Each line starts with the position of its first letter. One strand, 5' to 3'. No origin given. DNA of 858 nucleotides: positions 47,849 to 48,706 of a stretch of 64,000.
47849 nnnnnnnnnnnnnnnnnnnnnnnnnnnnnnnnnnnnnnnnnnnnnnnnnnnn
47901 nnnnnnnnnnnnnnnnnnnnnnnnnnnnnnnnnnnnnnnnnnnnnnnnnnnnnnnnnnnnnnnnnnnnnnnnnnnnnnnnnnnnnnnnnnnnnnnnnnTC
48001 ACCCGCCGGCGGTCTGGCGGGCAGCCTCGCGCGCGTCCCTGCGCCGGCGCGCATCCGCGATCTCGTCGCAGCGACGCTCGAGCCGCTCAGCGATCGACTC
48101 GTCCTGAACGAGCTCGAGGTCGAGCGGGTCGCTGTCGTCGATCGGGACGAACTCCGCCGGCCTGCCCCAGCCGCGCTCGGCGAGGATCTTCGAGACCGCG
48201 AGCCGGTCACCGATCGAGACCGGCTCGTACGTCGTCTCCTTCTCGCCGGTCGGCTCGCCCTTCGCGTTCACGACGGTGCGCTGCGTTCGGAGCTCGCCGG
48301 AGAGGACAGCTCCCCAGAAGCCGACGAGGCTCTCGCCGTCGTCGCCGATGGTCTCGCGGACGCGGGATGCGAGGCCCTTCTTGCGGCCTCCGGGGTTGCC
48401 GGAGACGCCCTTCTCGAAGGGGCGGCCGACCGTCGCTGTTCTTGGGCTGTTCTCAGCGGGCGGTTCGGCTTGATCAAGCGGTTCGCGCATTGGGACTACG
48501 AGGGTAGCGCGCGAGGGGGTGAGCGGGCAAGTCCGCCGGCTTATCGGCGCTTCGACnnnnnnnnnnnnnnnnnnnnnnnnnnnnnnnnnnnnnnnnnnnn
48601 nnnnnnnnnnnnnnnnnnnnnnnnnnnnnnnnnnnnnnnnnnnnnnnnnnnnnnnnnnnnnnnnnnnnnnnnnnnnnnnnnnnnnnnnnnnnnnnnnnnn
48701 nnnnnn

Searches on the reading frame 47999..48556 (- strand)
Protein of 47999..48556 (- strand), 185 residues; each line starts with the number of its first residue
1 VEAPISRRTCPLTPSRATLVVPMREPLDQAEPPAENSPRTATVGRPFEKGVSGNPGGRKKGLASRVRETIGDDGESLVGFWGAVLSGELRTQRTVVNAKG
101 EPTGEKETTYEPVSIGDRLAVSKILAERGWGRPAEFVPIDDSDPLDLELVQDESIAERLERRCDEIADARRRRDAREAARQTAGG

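Call 58: search_protein_families(library=pfam, proteins=[window:47999-48556:-], max_evalue=0.001)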
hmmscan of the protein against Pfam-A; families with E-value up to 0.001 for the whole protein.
window:47999-48556:- (185 aa): 1 family
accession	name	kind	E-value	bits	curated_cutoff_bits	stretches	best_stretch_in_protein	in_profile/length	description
PF18932.5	DUF5681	-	1.7e-05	25.7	27.5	1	46-70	4-28/77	Family of unknown function (DUF5681)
